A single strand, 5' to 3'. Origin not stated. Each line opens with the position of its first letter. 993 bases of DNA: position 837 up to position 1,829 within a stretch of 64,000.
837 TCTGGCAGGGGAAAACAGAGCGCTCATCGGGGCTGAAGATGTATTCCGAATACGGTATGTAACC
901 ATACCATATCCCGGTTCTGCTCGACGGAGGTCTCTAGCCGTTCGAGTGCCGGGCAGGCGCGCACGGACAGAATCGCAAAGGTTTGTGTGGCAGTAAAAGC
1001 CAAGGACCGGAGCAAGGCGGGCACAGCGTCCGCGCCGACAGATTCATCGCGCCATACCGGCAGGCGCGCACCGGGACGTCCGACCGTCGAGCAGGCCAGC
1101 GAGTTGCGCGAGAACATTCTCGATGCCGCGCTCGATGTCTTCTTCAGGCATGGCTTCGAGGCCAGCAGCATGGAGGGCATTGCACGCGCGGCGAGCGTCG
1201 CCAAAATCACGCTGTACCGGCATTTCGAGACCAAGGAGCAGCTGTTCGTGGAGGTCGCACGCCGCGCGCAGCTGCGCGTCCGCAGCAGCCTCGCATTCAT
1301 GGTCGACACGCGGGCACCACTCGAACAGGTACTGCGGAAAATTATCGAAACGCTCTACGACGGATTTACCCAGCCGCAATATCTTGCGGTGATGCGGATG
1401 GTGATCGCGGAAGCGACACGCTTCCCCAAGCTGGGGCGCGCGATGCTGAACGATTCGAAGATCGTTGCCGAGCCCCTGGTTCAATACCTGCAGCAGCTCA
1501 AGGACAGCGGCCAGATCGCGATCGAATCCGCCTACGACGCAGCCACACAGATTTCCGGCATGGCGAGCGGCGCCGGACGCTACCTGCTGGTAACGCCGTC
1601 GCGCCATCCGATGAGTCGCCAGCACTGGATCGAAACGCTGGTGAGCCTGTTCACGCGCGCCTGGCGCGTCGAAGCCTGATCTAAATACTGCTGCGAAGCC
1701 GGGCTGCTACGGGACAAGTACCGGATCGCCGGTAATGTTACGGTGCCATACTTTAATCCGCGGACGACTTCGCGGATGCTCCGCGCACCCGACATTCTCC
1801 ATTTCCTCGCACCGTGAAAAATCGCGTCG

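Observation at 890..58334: Recurrent GTATG-N4-CATAC palindrome in front of at least ten operons: candidate operator of a single undescribed lipid/hydrocarbon regulon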

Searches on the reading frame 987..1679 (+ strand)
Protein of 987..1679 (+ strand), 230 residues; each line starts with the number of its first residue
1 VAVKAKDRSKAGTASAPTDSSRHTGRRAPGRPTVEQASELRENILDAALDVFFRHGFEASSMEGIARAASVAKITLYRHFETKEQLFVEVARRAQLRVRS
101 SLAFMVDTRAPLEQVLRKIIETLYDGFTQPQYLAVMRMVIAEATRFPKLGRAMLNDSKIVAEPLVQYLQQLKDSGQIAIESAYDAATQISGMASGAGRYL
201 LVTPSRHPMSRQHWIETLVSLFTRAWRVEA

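Call 9: search_protein_families(library=pfam, proteins=[window:987-1679:+], max_evalue=0.00001)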
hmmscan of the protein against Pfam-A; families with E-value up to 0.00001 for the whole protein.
window:987-1679:+ (230 aa): 2 families
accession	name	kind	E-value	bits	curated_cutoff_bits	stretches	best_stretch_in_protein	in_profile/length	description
PF00440.29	TetR_N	-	1.8e-16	60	24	1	44-90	1-47/47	Bacterial regulatory proteins, tetR family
PF14246.11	TetR_C_7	-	1.2e-15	57.9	22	1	114-225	1-116/119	AefR-like transcriptional repressor, C-terminal domain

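Call 17: find_related_loci(query=window:987-1679:+, collection=genome_contigs, flank=10000)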
Query window:987-1679:+ (230 aa) in genome_contigs; peptide patterns used: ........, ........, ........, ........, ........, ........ (x = any residue, [..] = any of these).
334 stretches matched a pattern; 171 encode a relative of the query (tblastn E <= 1e-3); the best 80 are kept; 80 distinct loci.
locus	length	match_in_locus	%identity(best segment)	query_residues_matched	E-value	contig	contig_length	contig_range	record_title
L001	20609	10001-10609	82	26-228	3e-109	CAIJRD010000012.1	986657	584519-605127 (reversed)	MAG: uncultured Sinobacteraceae bacterium isolate MJ130729B_bin-348 genome assembly, contig: bin-348:12/20, whole genome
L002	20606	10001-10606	75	27-228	1e-98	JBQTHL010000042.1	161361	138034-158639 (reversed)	MAG: Panacagrimonas sp. isolate SAW216 c_000000033913, whole genome shotgun sequence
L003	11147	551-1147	70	30-227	2e-92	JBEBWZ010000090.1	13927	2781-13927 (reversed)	MAG: Solimonas flava isolate T2.bin.38 NODE_15944_length_13927_cov_5.367575, whole genome shotgun sequence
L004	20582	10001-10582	73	35-228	2e-90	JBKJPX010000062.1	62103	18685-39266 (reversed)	MAG: Panacagrimonas sp. isolate ant_bin.48 S1Ck117_3056100_flag_0_multi_57.7233_len_62103, whole genome shotgun sequence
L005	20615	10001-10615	68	25-229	9e-88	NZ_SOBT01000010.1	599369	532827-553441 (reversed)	Panacagrimonas perspica strain DSM 26377 Ga0244566_103, whole genome shotgun sequence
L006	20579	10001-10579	70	35-227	3e-87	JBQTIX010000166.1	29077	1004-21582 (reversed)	MAG: Panacagrimonas sp. isolate SAW210 c_000000168716, whole genome shotgun sequence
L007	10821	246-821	67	36-227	1e-80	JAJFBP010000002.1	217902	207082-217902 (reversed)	MAG: Panacagrimonas sp. isolate C_No_T20_A_bin.30 scaffold_18, whole genome shotgun sequence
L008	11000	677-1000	35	27-142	1e-14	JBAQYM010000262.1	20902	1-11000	MAG: Syntrophobacteraceae bacterium isolate MFD12011_ilm_asm_bin22 k127_112258, whole genome shotgun sequence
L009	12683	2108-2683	30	41-230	1e-14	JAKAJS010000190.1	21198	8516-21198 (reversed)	MAG: Deltaproteobacteria bacterium isolate WY4.bin13 NODE_2990_length_21198_cov_1.814532, whole genome shotgun sequence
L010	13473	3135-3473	36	34-142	3e-14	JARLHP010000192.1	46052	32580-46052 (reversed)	MAG: Syntrophobacteraceae bacterium isolate MAG_BA69 MetaBAT2_Bin_69_Anoxic_k141_1578033, whole genome shotgun sequence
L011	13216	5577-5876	38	41-142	3e-14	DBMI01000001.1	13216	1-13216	MAG TPA_asm: Desulfarculales bacterium UBA702 UBA702_contig_6271, whole genome shotgun sequence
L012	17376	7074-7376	38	41-143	4e-14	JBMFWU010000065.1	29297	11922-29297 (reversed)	MAG: Syntrophobacteraceae bacterium isolate KM4364-26 NODE_784_length_29297_cov_8.441625, whole genome shotgun sequence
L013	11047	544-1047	30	44-212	7e-14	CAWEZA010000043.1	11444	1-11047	MAG: uncultured delta proteobacterium isolate MFD04752.bin.2.55 genome assembly, contig: contig_174002, whole genome sho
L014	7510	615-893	40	41-133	8e-14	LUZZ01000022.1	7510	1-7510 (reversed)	MAG: Syntrophobacterales bacterium Delta_01 Delta_01_contig_2282, whole genome shotgun sequence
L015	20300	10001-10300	36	41-142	1e-13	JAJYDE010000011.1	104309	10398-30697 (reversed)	MAG: Deltaproteobacteria bacterium isolate BP9.bin85 NODE_249_length_104309_cov_1.855916, whole genome shotgun sequence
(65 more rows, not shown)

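Call 21: search_solved_structures(query=window:987-1679:+, max_evalue=0.001)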
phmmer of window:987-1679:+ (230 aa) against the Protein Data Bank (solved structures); distinct sequences matched with E-value up to 0.001: 136 (the best 60 are shown).
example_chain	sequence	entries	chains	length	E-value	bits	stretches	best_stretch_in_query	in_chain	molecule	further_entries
8wrf_A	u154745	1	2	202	3.4e-23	85.4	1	40-226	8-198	Probable transcriptional regulator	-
3bhq_A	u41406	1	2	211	2.5e-14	56.4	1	42-193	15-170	Transcriptional regulator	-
6g87_A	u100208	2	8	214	3.4e-14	56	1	41-202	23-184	TetR/AcrR family transcriptional regulator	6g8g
6g8h_CCC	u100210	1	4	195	5.3e-14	55.4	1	43-202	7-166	Transcriptional regulatory protein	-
3cdl_A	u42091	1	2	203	1.7e-11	47.2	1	38-203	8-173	Transcriptional regulator AefR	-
9b7y_A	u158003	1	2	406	2e-11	47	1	31-125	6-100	Transcriptional repressor Mce3R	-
6ayi_A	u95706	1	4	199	3.5e-11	46.2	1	36-179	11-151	HTH-type transcriptional regulator UidR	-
8ke8_A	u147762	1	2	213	2.3e-10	43.5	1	34-155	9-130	NalC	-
3lhq_A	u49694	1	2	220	5.2e-10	42.3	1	28-121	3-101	AcrAB operon repressor (TetR/AcrR family)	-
3f1b_A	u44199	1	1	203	1.1e-09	41.3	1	41-123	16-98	TetR-like transcriptional regulator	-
2qop_A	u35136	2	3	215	3.1e-09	39.8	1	31-137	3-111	HTH-type transcriptional regulator acrR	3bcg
4uds_A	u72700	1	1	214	5.3e-09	39.1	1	35-178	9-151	MBDR REGULATOR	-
2eh3_A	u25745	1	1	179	5.6e-09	39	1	41-140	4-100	Transcriptional regulator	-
7eqe_A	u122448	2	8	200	3.6e-08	36.4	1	26-124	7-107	TetR/AcrR family transcriptional regulator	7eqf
3g7r_A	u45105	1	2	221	7.2e-08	35.4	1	34-178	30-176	Putative transcriptional regulator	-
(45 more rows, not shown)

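Call 22: search_protein_families(library=ncbifam, proteins=[window:987-1679:+], max_evalue=0.001)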
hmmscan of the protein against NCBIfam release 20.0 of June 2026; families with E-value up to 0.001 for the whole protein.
window:987-1679:+ (230 aa): 18 families
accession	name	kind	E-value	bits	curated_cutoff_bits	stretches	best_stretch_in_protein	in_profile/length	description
NF051852.1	efflux_TF_MtrR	exception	4.6e-14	52.7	280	1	32-132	3-108/205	multidrug efflux system transcriptional repressor MtrR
NF041196.1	ScbR_bind_reg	equivalog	1.9e-13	51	150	1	37-199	4-164/191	ScbR family autoregulator-binding transcription factor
NF007949.0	PRK10668.1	equivalog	4.1e-13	49.3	271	1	31-120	3-93/216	multidrug efflux transporter transcriptional repressor AcrR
TIGR03613.1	RutR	equivalog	4.1e-12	46.4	368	1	40-178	9-145/202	pyrimidine utilization regulatory protein R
NF053731.1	TransRegFasRMycb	equivalog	1.2e-11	44.8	330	1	38-219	10-185/199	HTH-type transcriptional activator FasR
NF053878.1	FATransRegFadRBac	equivalog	2.1e-11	43.9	200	1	42-137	6-101/190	fatty acid metabolism transcriptional regulator FadR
NF007430.0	PRK09975.1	equivalog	9.4e-11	41.2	274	1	32-141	4-115/220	acrEF/envCD operon transcriptional regulator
TIGR03968.1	mycofact_TetR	equivalog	1.9e-10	40.7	224.9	1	34-120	4-89/190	mycofactocin system transcriptional regulator MftR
NF050111.1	TransRegSACE7040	equivalog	8.5e-10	38.8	250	1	41-121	3-83/186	SACE_7040 family transcriptional regulator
NF011584.0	PRK15008.1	equivalog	1.1e-08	35.2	230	1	37-119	16-98/212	HTH-type transcriptional regulator RutR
TIGR03384.1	betaine_BetI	equivalog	1.1e-08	35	201.3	1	39-191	8-160/189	choline-binding transcriptional repressor BetI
NF033703.1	transcr_KstR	equivalog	6.2e-08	32.4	280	1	38-102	6-70/185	cholesterol catabolism transcriptional regulator KstR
NF051457.1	acryl_TF_AcuR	equivalog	4.3e-07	29.4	247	1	28-181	4-163/204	acrylate utilization transcriptional regulator AcuR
NF001978.0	PRK00767.1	equivalog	5e-07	29.7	118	1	41-192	11-163/197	transcriptional regulator BetI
NF037937.1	septum_RefZ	equivalog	1.1e-05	25.5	180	1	41-91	1-51/195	forespore capture DNA-binding protein RefZ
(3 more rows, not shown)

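Call 24: search_solved_structures(query=window:987-1679:+, max_evalue=1e-13, show_alignments=2)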
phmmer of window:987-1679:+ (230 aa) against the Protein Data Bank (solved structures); distinct sequences matched with E-value up to 1e-13: 4.
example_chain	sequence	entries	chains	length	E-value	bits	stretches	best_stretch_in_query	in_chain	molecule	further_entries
8wrf_A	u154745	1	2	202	3.4e-23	85.4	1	40-226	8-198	Probable transcriptional regulator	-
3bhq_A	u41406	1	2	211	2.5e-14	56.4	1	42-193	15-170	Transcriptional regulator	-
6g87_A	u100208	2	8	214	3.4e-14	56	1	41-202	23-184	TetR/AcrR family transcriptional regulator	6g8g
6g8h_CCC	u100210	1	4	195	5.3e-14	55.4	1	43-202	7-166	Transcriptional regulatory protein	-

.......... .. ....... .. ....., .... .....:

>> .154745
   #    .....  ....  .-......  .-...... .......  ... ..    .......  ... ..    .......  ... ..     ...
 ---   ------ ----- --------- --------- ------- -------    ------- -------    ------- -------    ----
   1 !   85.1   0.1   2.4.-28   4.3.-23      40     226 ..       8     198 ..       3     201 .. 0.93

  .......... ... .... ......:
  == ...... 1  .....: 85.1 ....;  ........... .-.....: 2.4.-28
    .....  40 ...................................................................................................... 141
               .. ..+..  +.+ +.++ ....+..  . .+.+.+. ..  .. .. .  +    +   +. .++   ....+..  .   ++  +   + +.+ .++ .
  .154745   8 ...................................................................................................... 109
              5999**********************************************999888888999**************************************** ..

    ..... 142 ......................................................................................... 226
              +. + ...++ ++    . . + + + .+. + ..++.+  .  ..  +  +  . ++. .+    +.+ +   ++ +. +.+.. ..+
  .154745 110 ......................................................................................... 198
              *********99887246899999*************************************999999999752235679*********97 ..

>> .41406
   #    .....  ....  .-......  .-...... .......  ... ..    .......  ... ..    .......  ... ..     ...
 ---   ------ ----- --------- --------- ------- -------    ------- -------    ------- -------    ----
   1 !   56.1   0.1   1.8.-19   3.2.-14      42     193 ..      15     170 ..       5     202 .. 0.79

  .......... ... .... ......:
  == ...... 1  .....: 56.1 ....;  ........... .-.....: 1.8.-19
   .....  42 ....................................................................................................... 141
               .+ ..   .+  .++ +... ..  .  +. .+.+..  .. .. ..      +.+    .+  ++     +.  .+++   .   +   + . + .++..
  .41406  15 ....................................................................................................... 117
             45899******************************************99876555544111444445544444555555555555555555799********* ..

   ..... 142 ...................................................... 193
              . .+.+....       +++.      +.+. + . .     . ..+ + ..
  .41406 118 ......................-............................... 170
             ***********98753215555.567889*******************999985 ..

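Call 33: find_homologous_proteins(query=window:987-1679:+, max_evalue=1e-20)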
Query window:987-1679:+ (230 aa): 89 proteins with E <= 1e-20 among 905 candidates.
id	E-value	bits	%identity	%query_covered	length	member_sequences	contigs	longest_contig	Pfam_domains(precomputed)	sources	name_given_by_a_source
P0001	1.6e-142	490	100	100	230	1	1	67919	PF14246.12,PF00440.30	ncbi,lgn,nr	ncbi:MAG: hypothetical protein JWR16_2912 [Nevskia sp.]|nr:hypothetical protein [Nevskia sp.]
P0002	4.0e-101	355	82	88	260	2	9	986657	PF14246.12,PF00440.30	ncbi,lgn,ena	-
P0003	1.9e-91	323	76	88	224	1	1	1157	PF14246.12,PF00440.30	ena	-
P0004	1.2e-90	320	73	89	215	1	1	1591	PF14246.12,PF00440.30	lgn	-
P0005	2.3e-90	319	75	88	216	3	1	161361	PF14246.12,PF00440.30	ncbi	ncbi:MAG: TetR/AcrR family transcriptional regulator [Panacagrimonas sp.]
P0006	5.0e-90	318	72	89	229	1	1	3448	PF14246.12,PF00440.30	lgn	-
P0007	5.4e-90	318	71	91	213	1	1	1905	PF14246.12,PF00440.30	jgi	jgi:AcrR family transcriptional regulator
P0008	1.2e-88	314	74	84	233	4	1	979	PF14246.12,PF00440.30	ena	-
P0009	1.3e-88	314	72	87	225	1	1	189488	PF14246.12,PF00440.30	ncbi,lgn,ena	-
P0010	1.8e-88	313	73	88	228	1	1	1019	PF14246.12,PF00440.30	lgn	-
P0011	2.1e-88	313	69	95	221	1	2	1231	PF14246.12,PF00440.30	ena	-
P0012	2.3e-88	313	73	87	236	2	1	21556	PF14246.12,PF00440.30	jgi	-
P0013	2.8e-88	313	74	85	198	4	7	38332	PF14246.12,PF00440.30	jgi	jgi:AcrR family transcriptional regulator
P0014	4.6e-87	309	73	89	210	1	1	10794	PF14246.12,PF00440.30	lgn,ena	-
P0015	1.6e-86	307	72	84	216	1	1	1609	PF14246.12,PF00440.30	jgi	jgi:AcrR family transcriptional regulator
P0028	3.1e-84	299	70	87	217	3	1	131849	PF14246.12,PF00440.30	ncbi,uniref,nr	ncbi:TetR/AcrR family transcriptional regulator [Nevskia sp.]|uniref:TetR/AcrR family transcriptiona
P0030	9.4e-84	298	69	88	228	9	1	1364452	PF14246.12,PF00440.30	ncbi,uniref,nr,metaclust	ncbi:TetR/AcrR family transcriptional regulator [Nevskia ramosa]|uniref:TetR/AcrR family transcripti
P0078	3.0e-73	264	66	82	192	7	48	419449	PF14246.12,PF00440.30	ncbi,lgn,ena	-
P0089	5.8e-60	220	50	92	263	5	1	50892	PF14246.12,PF00440.30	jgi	jgi:AcrR family transcriptional regulator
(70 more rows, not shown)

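Call 34: find_encoding_contigs(protein=P0030, flank=10000, max_places=2)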
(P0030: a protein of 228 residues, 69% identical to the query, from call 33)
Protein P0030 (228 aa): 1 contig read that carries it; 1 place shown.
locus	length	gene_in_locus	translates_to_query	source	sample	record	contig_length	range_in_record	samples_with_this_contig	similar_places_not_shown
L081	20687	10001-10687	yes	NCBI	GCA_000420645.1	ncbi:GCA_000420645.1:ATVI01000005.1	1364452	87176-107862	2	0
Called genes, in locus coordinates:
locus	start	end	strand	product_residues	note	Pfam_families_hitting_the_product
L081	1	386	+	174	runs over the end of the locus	PF13577:SnoaL_4 (faint), PF00866:Ring_hydroxyl_B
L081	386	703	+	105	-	PF00355:Rieske, PF13806:Rieske_2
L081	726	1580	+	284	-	PF00561:Abhydrolase_1, PF12146:Hydrolase_4, PF12697:Abhydrolase_6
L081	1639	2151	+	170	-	PF02464:CinA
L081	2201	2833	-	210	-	PF02798:GST_N, PF13417:GST_N_3, PF13409:GST_N_2, PF14497:GST_C_3 (weak), PF13410:GST_C_2, PF00043:GST_C (weak)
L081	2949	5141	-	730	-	PF04879:Molybdop_Fe4S4, PF00384:Molybdopterin, PF01568:Molydop_binding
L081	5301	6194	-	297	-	PF23441:SDR, PF00106:adh_short, PF08659:KR (weak), PF13561:adh_short_C2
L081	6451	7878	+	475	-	PF00996:GDI (faint), PF01266:DAO (weak), PF13450:NAD_binding_8, PF01593:Amino_oxidase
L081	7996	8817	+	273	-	PF00392:GntR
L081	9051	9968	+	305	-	PF00106:adh_short, PF08659:KR, PF13561:adh_short_C2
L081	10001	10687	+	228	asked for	PF00440:TetR_N, PF14246:TetR_C_7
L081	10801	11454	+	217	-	PF00440:TetR_N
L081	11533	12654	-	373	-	PF00487:FA_desaturase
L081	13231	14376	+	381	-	PF02771:Acyl-CoA_dh_N, PF02770:Acyl-CoA_dh_M, PF00441:Acyl-CoA_dh_1, PF08028:Acyl-CoA_dh_2, PF22924:ACOX_C_alpha1 (weak)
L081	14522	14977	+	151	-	PF19315:MC_hydratase, PF01575:MaoC_dehydratas, PF13452:FAS1_DH_region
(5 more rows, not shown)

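Call 35: find_encoding_contigs(protein=P0089, flank=10000, max_places=2)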
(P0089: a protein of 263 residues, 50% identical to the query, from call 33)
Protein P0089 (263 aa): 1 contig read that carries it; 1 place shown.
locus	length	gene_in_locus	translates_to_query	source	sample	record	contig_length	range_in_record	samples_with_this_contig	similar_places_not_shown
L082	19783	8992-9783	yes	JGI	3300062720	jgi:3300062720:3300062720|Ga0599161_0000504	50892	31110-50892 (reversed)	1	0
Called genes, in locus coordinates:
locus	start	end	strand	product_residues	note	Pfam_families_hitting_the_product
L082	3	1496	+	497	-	?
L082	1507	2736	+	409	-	PF07992:Pyr_redox_2, PF13738:Pyr_redox_3 (weak), PF00070:Pyr_redox, PF14759:Reductase_C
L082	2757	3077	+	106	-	PF00111:Fer2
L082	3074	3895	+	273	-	PF23441:SDR (weak), PF00106:adh_short, PF01370:Epimerase, PF08659:KR, PF13561:adh_short_C2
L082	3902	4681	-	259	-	PF00392:GntR, PF07702:UTRA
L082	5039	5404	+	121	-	PF00378:ECH_1, PF16113:ECH_2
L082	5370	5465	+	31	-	-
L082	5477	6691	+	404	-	PF04909:Amidohydro_2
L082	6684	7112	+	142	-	PF02627:CMD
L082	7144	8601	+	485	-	PF00171:Aldedh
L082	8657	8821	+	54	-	PF00301:Rubredoxin, PF21349:RUBY_RBDX (faint)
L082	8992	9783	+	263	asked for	PF00440:TetR_N, PF14246:TetR_C_7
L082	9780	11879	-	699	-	PF00378:ECH_1, PF16113:ECH_2, PF02737:3HCDH_N, PF00725:3HCDH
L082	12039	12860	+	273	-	PF00378:ECH_1, PF16113:ECH_2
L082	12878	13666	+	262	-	PF00378:ECH_1, PF16113:ECH_2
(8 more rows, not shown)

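Call 36: find_encoding_contigs(protein=P0078, flank=10000, max_places=3)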
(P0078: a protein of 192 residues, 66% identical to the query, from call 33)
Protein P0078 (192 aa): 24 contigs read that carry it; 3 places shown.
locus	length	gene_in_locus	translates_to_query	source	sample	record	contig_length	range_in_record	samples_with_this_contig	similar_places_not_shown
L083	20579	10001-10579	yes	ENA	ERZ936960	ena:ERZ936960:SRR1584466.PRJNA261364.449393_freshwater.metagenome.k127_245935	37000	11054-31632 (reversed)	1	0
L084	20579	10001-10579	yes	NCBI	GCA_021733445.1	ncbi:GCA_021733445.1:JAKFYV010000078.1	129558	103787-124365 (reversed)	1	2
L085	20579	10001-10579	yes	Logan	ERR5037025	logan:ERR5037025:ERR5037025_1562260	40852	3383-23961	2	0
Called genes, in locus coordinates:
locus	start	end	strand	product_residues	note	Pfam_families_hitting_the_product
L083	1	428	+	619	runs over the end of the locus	PF01553:Acyltransferase, PF19277:GPAT_C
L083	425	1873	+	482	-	PF00702:Hydrolase, PF12710:HAD, PF01553:Acyltransferase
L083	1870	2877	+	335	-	PF01210:NAD_Gly3P_dh_N, PF02558:ApbA (weak), PF03807:F420_oxidored (weak), PF07479:NAD_Gly3P_dh_C, PF20618:GPD_NAD_C_bact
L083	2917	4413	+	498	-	PF03007:WS_DGAT_cat, PF06974:WS_DGAT_C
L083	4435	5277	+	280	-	PF02230:Abhydrolase_2 (faint), PF12146:Hydrolase_4, PF20408:Abhydrolase_11 (weak), PF00561:Abhydrolase_1, PF12697:Abhydrolase_6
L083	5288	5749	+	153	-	PF13279:4HBT_2, PF03061:4HBT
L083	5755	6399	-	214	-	PF02798:GST_N, PF13417:GST_N_3, PF13409:GST_N_2, PF00043:GST_C, PF14497:GST_C_3, PF13410:GST_C_2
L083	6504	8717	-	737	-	PF04879:Molybdop_Fe4S4, PF00384:Molybdopterin, PF01568:Molydop_binding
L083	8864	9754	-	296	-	PF00106:adh_short, PF08659:KR (weak), PF13561:adh_short_C2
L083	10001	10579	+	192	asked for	PF00440:TetR_N, PF14246:TetR_C_7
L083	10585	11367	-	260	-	PF00106:adh_short, PF01370:Epimerase (weak), PF08659:KR (weak), PF13460:NAD_binding_10 (weak), PF13561:adh_short_C2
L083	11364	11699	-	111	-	PF12680:SnoaL_2 (weak)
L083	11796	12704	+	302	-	PF00126:HTH_1, PF03466:LysR_substrate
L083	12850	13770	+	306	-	PF00106:adh_short, PF08659:KR, PF23441:SDR (weak), PF13561:adh_short_C2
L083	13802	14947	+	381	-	PF02771:Acyl-CoA_dh_N, PF02770:Acyl-CoA_dh_M, PF00441:Acyl-CoA_dh_1, PF08028:Acyl-CoA_dh_2, PF22924:ACOX_C_alpha1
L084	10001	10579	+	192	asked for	PF00440:TetR_N, PF14246:TetR_C_7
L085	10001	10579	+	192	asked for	PF00440:TetR_N, PF14246:TetR_C_7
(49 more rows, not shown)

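Call 69: predict_structure(alignment_id=A1)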
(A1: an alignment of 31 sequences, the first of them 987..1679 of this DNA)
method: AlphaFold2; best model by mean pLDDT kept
length: 230 residues; sequences in the alignment: 31
mean_pLDDT: 85.4   pTM: 0.72
mean pLDDT of the five models: 85.4, 83.8, 83.2, 77.6, 76.4
residues with pLDDT >= 90: 138; 70-90: 60; 50-70: 12; < 50: 20
segments of 3 or more residues with pLDDT < 50: 7-9, 11-16, 18-26
pLDDT, mean of each block of 10 residues (from residue 1): 48 44 49 86 95 95 97 95 96 86 85 95 89 90 92 82 94 97 94 81 88 95 92
secondary structure, 60 per line:
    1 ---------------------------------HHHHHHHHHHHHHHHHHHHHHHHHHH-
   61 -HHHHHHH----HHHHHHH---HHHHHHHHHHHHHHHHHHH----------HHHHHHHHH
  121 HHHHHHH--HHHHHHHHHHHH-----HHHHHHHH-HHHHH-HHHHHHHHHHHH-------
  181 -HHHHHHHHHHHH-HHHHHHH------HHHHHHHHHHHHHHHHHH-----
elements in order: H34-59 H62-68 H73-79 H83-101 H112-127 H130-141 H147-154 H156-160 H162-173 H182-193 H195-201 H208-225

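Call 72: fold_search(model_id=the predicted structure, library=pdb)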
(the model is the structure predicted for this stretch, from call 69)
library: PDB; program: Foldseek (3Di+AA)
matches with E <= 10: 1163; with E <= 0.001: 608
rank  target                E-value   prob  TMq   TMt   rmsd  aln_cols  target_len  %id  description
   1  8wrf_A                1.2e-09  1.00  0.60  0.67   4.3       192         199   32  Crystal structure of MexL (released 2025-03-05)
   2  3bhq_A                5.6e-09  1.00  0.68  0.76   3.5       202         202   26  CRYSTAL STRUCTURE OF A PUTATIVE TETR-FAMILY TRANSCRIPTIONAL REGULATOR (MLR_4833) FROM MESORHIZOBIUM LOTI MAFF303099 AT (released 2007-12-11)
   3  6g8h_AAA              2.3e-08  1.00  0.70  0.82   3.0       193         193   25  Flavonoid-responsive Regulator FrrA in complex with (R,S)-Naringenin (released 2019-04-17)
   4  6g8g_A                3.3e-08  1.00  0.71  0.82   3.0       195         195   25  Flavonoid-responsive Regulator FrrA in complex with Genistein (released 2019-04-17)
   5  6g87_A                5.3e-08  1.00  0.71  0.82   3.0       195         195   25  Flavonoid-responsive Regulator FrrA (released 2019-04-24)
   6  6g87_C                5.8e-08  1.00  0.70  0.80   3.2       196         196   25  Flavonoid-responsive Regulator FrrA (released 2019-04-24)
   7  6g8g_B                8.1e-08  1.00  0.73  0.86   2.5       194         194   25  Flavonoid-responsive Regulator FrrA in complex with Genistein (released 2019-04-17)
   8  4xk4_C                1.8e-07  1.00  0.55  0.62   5.2       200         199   20  E. coli transcriptional regulator RUTR with dihydrouracil (released 2015-05-13)
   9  3cdl_A                2.5e-07  1.00  0.64  0.77   3.6       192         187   22  Crystal structure of a TetR family transcriptional regulator from Pseudomonas syringae pv. tomato str. DC3000 (released 2008-03-18)
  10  6z1b_A                2.9e-07  1.00  0.59  0.66   4.9       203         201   20  Structure of K52-acetylated RutR in complex with uracil. (released 2022-06-01)
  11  4jyk_B                3.2e-07  1.00  0.57  0.64   5.1       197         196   20  Structure of E. coli Transcriptional Regulator RutR with bound uracil (released 2013-08-14)
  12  3loc_A                3.3e-07  1.00  0.57  0.64   5.2       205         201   20  Crystal structure of putative transcriptional regulator ycdc (released 2010-03-16)
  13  6z1b_B                4.2e-07  1.00  0.57  0.63   5.3       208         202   19  Structure of K52-acetylated RutR in complex with uracil. (released 2022-06-01)
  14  4jnn                  4.8e-07  1.00  0.58  0.68   4.4       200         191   20  Crystal structure of a putative transcriptional regulator from Saccharomonospora viridis in complex with benzamidine (released 2013-04-10)
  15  3ppb_A                5.5e-07  1.00  0.57  0.67   4.6       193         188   24  Crystal structure of a putative tetR family transcription regulator (Shew_3104) from SHEWANELLA SP. PV-4 at 2.10 A res (released 2010-12-29)
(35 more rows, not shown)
